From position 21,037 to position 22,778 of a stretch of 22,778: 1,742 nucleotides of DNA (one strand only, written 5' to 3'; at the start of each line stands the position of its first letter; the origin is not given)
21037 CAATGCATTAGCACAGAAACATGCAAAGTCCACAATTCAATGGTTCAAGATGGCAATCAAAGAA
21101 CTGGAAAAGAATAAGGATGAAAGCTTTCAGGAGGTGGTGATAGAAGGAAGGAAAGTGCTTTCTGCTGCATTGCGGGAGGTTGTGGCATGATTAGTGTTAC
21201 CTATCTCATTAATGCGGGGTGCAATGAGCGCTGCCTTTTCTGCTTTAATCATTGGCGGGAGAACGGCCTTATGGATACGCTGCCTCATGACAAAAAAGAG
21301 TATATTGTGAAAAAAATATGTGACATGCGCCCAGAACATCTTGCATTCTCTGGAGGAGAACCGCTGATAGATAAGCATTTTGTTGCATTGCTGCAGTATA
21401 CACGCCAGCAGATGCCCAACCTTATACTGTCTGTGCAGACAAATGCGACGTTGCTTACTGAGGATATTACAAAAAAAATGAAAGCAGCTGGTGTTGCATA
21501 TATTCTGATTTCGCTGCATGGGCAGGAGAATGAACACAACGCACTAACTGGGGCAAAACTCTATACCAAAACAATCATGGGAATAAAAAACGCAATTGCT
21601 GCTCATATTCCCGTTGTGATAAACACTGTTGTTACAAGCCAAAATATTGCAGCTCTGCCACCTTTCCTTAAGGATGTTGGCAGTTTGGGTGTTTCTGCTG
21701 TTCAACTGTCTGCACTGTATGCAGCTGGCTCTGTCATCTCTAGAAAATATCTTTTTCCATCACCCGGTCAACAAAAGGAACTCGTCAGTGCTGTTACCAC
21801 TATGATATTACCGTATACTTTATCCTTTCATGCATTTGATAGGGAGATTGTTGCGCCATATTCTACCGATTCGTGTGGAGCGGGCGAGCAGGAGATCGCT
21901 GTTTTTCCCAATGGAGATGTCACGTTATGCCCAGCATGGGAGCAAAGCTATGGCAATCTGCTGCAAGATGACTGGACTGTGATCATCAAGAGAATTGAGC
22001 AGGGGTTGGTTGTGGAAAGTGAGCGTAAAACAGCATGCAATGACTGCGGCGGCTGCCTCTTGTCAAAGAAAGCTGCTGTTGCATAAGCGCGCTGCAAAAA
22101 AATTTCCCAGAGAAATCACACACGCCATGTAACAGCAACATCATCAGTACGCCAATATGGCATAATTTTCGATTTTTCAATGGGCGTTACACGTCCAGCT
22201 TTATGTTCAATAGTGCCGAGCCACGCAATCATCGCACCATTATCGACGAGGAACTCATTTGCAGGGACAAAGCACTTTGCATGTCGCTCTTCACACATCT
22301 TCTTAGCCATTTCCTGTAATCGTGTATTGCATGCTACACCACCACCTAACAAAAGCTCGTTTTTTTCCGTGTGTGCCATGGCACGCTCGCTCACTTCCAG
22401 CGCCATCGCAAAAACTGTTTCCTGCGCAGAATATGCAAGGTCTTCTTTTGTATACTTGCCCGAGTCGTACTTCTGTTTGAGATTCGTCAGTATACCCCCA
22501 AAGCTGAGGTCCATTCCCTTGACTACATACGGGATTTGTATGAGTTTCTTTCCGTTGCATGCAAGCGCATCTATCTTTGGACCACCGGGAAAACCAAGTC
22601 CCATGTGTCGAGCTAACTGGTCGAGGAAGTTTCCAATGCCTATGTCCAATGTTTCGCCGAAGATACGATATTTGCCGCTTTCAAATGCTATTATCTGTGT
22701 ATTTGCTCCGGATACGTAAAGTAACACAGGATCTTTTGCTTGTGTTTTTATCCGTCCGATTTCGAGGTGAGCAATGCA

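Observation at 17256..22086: Tightly coupled six-gene operon with an unfamiliar gene combination: methyltransferase-kinase fusion, unknown, methyltransferase, unknown, MIT-like AAA+ ATPase, radical SAM/SPASM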

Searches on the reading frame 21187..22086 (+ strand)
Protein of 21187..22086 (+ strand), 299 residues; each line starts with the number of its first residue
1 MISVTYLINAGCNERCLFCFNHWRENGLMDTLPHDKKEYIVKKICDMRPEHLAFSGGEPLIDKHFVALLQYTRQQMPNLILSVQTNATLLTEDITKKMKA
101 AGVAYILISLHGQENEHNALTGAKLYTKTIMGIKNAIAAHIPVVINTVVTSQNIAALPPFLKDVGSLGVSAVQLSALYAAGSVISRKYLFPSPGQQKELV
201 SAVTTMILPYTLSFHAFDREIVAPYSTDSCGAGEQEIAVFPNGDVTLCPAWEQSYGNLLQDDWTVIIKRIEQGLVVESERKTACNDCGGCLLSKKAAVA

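Call 5: search_protein_families(library=pfam, proteins=[window:21187-22086:+], max_evalue=0.1)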
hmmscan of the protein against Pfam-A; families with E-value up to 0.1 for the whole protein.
window:21187-22086:+ (299 aa): 3 families
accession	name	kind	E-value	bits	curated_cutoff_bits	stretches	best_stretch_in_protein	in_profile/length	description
PF04055.27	Radical_SAM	-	1.8e-21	77.5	29.5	1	8-150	3-151/166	Radical SAM superfamily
PF13353.11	Fer4_12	-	1e-07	32.7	22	1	7-110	10-113/137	4Fe-4S single cluster domain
PF13186.11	SPASM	-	0.0021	18.8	21.5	1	230-287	1-66/67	Iron-sulfur cluster-binding domain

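Call 6: search_protein_families(library=ncbifam, proteins=[window:21187-22086:+], max_evalue=0.1)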
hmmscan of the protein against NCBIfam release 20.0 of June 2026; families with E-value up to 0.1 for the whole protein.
window:21187-22086:+ (299 aa): 84 families (the best 25 are shown)
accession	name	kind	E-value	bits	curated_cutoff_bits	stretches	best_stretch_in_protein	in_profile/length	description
TIGR04054.1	rSAM_NirJ1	equivalog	9e-23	80.5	650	1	4-159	38-192/387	putative heme d1 biosynthesis radical SAM protein NirJ1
TIGR04545.1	rSAM_ahbD_hemeb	equivalog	7.2e-22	78.3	500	1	5-180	3-178/339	heme b synthase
TIGR04546.1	rSAM_ahbC_deAc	equivalog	8.3e-22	77.5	650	1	6-164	43-200/390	12,18-didecarboxysiroheme deacetylase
NF045574.1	sacti_mat_StsB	exception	1.2e-21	77.1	625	1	3-249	97-339/466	StsB family radical SAM/SPASM domain sactipeptide maturase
TIGR02668.1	moaA_archaeal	equivalog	2.7e-21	75.9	325.25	1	4-181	12-190/303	GTP 3',8-cyclase MoaA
NF001199.0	PRK00164.2-1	equivalog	4.8e-19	68.6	231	1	7-155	17-166/308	GTP 3',8-cyclase MoaA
TIGR04051.1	rSAM_NirJ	equivalog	2.1e-18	66.4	515.45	1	11-182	11-181/354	heme d1 biosynthesis radical SAM protein NirJ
TIGR03977.1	rSAM_pair_HxsC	equivalog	3.1e-18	65.7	267.9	1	6-163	29-189/292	His-Xaa-Ser system radical SAM maturase HxsC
TIGR04053.2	TIGR04053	equivalog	5.5e-18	65.3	395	1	11-189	17-198/366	TIGR04053 family radical SAM/SPASM domain-containing protein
TIGR02109.1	PQQ_syn_pqqE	equivalog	1.7e-17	63.4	381.35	1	11-253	16-262/358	pyrroloquinoline quinone biosynthesis protein PqqE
TIGR04055.1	rSAM_NirJ2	equivalog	2.5e-17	63.4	500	1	10-156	8-153/326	putative heme d1 biosynthesis radical SAM protein NirJ2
TIGR04340.1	rSAM_ACGX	hypoth_equivalog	2.2e-16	60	400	2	3-174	4-179/341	radical SAM/SPASM domain protein, ACGX system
TIGR02666.1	moaA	equivalog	2.3e-16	59.7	284.05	1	11-152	19-167/336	GTP 3',8-cyclase MoaA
NF038283.1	viperin_w_prok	equivalog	2.6e-16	59.6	180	1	3-154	3-167/281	viperin family antiviral radical SAM protein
TIGR03962.1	mycofact_rSAM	equivalog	2.8e-16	59.6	265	1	2-288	12-304/339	mycofactocin radical SAM maturase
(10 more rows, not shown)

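Call 10: find_encoding_contigs(protein=window:21187-22086:+, flank=10000, max_places=10)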
Protein window:21187-22086:+ (299 aa): 2 contigs read that carry it; 2 places shown.
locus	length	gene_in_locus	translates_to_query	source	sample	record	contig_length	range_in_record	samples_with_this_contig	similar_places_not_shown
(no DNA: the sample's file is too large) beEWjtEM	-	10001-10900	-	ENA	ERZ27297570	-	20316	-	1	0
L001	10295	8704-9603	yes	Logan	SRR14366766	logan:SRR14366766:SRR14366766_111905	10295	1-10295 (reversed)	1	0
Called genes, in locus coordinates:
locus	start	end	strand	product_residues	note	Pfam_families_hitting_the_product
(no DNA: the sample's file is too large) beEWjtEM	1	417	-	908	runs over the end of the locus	PF02516:STT3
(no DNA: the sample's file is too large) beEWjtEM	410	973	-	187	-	-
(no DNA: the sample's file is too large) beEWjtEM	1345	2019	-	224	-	PF00696:AA_kinase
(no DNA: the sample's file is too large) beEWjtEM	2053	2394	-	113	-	PF00892:EamA, PF05653:Mg_trans_NIPA (faint)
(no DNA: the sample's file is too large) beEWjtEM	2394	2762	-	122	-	PF00892:EamA (weak)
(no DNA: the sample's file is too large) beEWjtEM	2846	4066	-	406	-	PF13433:Peripla_BP_5 (faint), PF13458:Peripla_BP_6, PF01094:ANF_receptor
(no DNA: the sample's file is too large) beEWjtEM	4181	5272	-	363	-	-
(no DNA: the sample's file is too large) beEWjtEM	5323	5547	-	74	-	-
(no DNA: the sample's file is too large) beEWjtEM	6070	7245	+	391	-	PF05175:MTS, PF06325:PrmA (faint), PF13847:Methyltransf_31, PF08241:Methyltransf_11 (weak), PF08242:Methyltransf_12 (weak), PF13649:Methyltransf_25, PF01636:APH (faint)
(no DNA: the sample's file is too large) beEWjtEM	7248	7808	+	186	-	-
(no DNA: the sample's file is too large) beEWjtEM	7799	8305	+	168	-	PF01209:Ubie_methyltran (weak), PF13489:Methyltransf_23 (weak), PF13847:Methyltransf_31, PF08241:Methyltransf_11, PF13649:Methyltransf_25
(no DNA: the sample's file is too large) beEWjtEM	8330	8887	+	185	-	-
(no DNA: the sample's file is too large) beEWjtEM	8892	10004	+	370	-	PF00004:AAA, PF17862:AAA_lid_3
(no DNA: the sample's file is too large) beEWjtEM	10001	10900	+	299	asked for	PF04055:Radical_SAM, PF13353:Fer4_12 (weak)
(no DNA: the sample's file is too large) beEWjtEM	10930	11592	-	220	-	?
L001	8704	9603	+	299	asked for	PF04055:Radical_SAM, PF13353:Fer4_12 (weak)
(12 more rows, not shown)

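Call 35: find_homologous_proteins(query=window:21187-22086:+, max_evalue=1e-20)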
Query window:21187-22086:+ (299 aa): 11 proteins with E <= 1e-20 among 1731 candidates.
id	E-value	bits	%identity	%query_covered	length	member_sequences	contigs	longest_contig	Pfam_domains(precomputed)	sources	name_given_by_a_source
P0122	7.9e-199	677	100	100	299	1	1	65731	PF04055.28,PF13353.12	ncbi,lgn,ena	-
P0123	3.9e-101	356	55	98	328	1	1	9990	PF04055.28,PF13353.12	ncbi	-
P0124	8.4e-101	355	54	100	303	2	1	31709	PF04055.28,PF13353.12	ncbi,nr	ncbi:radical SAM protein [Candidatus Woesearchaeota archaeon]|nr:radical SAM protein [Candidatus Woe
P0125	3.4e-100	353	54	99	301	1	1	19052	PF04055.28,PF13353.12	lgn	-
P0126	4.6e-100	352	51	98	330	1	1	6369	PF04055.28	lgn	-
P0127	9.3e-98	345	52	99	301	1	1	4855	PF04055.28,PF13353.12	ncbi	-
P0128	8.0e-89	316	50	99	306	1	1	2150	PF04055.28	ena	-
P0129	2.9e-78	281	50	90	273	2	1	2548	PF04055.28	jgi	-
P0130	9.4e-48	181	42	68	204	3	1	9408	-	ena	-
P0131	4.6e-22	97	28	96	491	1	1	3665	PF13186.12,PF04055.28,PF13353.12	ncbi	-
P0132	4.6e-21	93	28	96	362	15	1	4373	PF13186.12,PF04055.28,PF13353.12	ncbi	ncbi:MAG: radical SAM protein [Saccharolobus sp.]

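Call 36: find_encoding_contigs(protein=P0125, flank=10000, max_places=3)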
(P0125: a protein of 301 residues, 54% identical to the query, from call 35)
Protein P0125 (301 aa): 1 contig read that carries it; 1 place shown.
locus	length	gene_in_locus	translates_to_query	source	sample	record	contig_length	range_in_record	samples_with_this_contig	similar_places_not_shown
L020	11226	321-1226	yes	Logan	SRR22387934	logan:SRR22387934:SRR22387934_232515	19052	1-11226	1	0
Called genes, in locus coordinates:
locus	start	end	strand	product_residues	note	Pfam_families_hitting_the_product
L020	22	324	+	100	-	PF17862:AAA_lid_3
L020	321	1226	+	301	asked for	PF04055:Radical_SAM, PF13353:Fer4_12 (weak)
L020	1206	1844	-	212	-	PF13847:Methyltransf_31 (faint), PF08241:Methyltransf_11, PF08242:Methyltransf_12 (weak), PF13649:Methyltransf_25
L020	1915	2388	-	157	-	-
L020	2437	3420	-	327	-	PF00814:TsaD, PF22521:HypF_C_2 (weak)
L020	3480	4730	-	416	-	PF01637:ATPase_2 (faint), PF13173:AAA_14, PF13401:AAA_22 (faint), PF13635:DUF4143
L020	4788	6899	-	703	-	PF00664:ABC_membrane, PF00004:AAA (faint), PF00005:ABC_tran, PF02463:SMC_N (faint), PF00990:GGDEF (weak)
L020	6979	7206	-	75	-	-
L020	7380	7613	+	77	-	-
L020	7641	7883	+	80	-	-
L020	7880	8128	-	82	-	-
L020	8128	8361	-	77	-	-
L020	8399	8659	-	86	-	-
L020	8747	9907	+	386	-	PF01970:TctA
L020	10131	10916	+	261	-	PF00575:S1, PF07541:EIF_2_alpha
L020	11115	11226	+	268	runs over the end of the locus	PF09754:PAC2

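Call 37: find_encoding_contigs(protein=P0123, flank=10000, max_places=3)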
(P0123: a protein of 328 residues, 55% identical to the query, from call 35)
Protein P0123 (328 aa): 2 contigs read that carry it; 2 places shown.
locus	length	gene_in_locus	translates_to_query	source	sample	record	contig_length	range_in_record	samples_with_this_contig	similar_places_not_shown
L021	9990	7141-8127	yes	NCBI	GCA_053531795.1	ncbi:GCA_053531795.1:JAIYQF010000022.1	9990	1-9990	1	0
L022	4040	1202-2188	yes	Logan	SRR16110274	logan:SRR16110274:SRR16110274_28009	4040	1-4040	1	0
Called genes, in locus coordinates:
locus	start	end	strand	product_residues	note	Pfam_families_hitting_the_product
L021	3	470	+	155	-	?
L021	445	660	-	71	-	-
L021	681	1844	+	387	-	PF05175:MTS, PF06325:PrmA (weak), PF13847:Methyltransf_31, PF08241:Methyltransf_11 (weak), PF13649:Methyltransf_25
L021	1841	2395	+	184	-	-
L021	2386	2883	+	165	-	PF01209:Ubie_methyltran (weak), PF13489:Methyltransf_23 (weak), PF07021:MetW (weak), PF13847:Methyltransf_31, PF13649:Methyltransf_25, PF08241:Methyltransf_11, PF08242:Methyltransf_12 (weak)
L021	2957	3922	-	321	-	-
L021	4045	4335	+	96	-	-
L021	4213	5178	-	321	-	-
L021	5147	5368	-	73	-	-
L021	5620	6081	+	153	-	-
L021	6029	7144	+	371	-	PF13173:AAA_14 (faint), PF05496:RuvB_N (faint), PF00004:AAA, PF17862:AAA_lid_3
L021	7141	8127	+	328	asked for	PF04055:Radical_SAM, PF13353:Fer4_12 (faint)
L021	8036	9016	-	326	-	PF00814:TsaD, PF22521:HypF_C_2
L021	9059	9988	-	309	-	?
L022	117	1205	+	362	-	PF13173:AAA_14 (faint), PF05496:RuvB_N (faint), PF00004:AAA, PF17862:AAA_lid_3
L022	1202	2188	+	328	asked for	PF04055:Radical_SAM, PF13353:Fer4_12 (faint)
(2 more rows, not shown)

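Call 38: find_encoding_contigs(protein=P0130, flank=10000, max_places=3)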
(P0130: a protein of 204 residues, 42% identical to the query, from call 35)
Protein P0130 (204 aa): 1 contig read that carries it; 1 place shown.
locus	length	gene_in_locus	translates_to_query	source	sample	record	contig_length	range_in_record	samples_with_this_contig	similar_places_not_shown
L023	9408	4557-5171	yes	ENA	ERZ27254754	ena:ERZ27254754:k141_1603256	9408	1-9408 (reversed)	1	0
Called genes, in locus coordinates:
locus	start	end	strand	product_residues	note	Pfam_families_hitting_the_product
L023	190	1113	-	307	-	PF01619:Pro_dh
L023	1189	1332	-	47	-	PF26477:DUF8150 (weak)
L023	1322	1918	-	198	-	-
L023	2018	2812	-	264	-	-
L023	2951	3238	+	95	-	-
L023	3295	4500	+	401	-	PF14690:Zn_ribbon_ISL3 (weak), PF13542:HTH_Tnp_ISL3, PF01610:DDE_Tnp_ISL3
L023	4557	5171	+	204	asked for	-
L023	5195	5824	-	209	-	PF01209:Ubie_methyltran (weak), PF13489:Methyltransf_23 (weak), PF13847:Methyltransf_31 (weak), PF08241:Methyltransf_11, PF13649:Methyltransf_25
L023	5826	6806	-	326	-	PF00814:TsaD, PF22521:HypF_C_2 (weak)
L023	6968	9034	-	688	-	PF00664:ABC_membrane, PF00005:ABC_tran, PF02463:SMC_N (faint), PF00990:GGDEF (weak)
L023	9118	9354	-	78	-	-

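Call 39: find_encoding_contigs(protein=P0126, flank=10000, max_places=3)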
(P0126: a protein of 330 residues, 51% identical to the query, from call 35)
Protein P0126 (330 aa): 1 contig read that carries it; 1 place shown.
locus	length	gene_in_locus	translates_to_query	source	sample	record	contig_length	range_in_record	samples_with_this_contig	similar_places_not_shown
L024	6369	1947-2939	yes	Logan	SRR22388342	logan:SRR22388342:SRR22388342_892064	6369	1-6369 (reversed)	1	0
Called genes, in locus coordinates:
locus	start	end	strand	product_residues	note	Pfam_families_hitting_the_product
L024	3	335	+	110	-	?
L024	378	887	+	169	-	-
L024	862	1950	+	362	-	PF00004:AAA, PF17862:AAA_lid_3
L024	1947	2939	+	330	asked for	PF04055:Radical_SAM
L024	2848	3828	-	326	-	PF00814:TsaD, PF22521:HypF_C_2 (weak)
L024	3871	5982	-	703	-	PF00664:ABC_membrane, PF00005:ABC_tran, PF02463:SMC_N (weak)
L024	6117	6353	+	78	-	-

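Call 49: search_protein_families(library=padloc, proteins=[window:21187-22086:+], max_evalue=0.001)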
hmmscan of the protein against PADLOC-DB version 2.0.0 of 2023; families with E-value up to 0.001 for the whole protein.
window:21187-22086:+ (299 aa): 3 families
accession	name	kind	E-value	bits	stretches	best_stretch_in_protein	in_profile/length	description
PDLC02904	pVip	-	1.2e-19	68.9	1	2-155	3-155/262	Viperins associated with kinases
PDLC02903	pVip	-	3.4e-19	67.3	1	4-164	2-161/257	Viperins not associated with kinases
PDLC02905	pVip-kinase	-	2.4e-10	38.3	1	3-129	183-315/474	Viperin-kinase fusion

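Call 58: search_solved_structures(query=window:21187-22086:+, max_evalue=0.00001, show_alignments=1)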
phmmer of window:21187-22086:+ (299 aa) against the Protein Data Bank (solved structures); distinct sequences matched with E-value up to 0.00001: 4.
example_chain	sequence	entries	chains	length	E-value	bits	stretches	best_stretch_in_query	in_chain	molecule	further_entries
7vob_C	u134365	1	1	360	1e-06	31.3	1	11-195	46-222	Cytosylglucuronate decarboxylase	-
7voc_C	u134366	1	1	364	1e-06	31.3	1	11-195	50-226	Cytosylglucuronate decarboxylase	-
6efn_A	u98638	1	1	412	1.3e-06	30.9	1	2-263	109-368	Sporulation killing factor maturation protein SkfB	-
7n7h_A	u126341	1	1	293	7.7e-06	28.4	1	2-128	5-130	VIPERIN-LIKE ENZYME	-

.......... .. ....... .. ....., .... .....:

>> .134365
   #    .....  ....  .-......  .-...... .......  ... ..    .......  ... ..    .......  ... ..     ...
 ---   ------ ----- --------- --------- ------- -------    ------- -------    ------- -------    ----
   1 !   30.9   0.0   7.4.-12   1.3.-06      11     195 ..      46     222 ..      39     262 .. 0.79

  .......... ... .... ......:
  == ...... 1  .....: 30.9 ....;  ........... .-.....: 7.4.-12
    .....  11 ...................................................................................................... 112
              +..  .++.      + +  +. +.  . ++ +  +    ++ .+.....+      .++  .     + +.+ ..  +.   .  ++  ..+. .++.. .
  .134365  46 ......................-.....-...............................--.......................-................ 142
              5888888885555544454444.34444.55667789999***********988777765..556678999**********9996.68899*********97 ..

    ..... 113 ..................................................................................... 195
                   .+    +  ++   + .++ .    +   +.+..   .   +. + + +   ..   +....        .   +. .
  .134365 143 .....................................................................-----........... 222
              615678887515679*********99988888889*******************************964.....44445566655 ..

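Call 83: search_protein_families(library=pfam, proteins=[L021:2957-3922:-, L021:4213-5178:-, L021:4045-4335:+, L021:5147-5368:-, L020:1915-2388:-], max_evalue=0.1)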
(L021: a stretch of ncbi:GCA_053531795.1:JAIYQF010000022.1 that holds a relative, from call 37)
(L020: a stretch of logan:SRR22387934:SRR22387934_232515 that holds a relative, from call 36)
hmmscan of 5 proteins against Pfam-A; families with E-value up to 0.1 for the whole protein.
L021:2957-3922:- (321 aa): 0 families

L021:4213-5178:- (321 aa): 3 families
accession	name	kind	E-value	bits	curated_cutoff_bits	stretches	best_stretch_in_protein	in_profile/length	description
PF23340.1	Chp1_domII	-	0.031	15.1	27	0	280-318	41-79/91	Chp1 domain II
PF09455.15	Csx1_HEPN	-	0.033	15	23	0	283-321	32-67/71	CRISPR system endoribonuclease Csx1, HEPN domain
PF14338.12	Mrr_N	-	0.091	13.3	29.5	0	165-205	20-60/87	Mrr N-terminal domain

L021:4045-4335:+ (96 aa): 0 families

L021:5147-5368:- (73 aa): 1 family
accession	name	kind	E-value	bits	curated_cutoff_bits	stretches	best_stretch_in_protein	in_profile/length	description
PF01609.27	DDE_Tnp_1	-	0.0045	17.2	23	1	7-56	150-200/200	Transposase DDE domain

L020:1915-2388:- (157 aa): 0 families

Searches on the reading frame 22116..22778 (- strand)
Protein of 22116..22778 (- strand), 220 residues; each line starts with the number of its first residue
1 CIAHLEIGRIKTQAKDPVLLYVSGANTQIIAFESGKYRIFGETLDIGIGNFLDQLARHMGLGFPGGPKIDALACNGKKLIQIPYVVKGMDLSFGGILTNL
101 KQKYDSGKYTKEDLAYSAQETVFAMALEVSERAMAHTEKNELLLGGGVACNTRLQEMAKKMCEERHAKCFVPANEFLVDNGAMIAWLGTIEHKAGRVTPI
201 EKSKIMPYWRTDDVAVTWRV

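Call 83: search_protein_families(library=pfam, proteins=[window:22116-22778:-], max_evalue=0.1)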
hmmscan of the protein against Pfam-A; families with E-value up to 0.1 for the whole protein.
window:22116-22778:- (220 aa): 2 families
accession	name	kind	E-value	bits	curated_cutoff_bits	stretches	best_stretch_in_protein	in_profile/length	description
PF00814.31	TsaD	-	2.8e-49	168.7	24.8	1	1-186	90-264/264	tRNA N6-adenosine threonylcarbamoyltransferase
PF22521.2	HypF_C_2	-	3.6e-08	33.9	27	1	69-174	123-229/241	Carbamoyltransferase, Kae1-like Domain, second subdomain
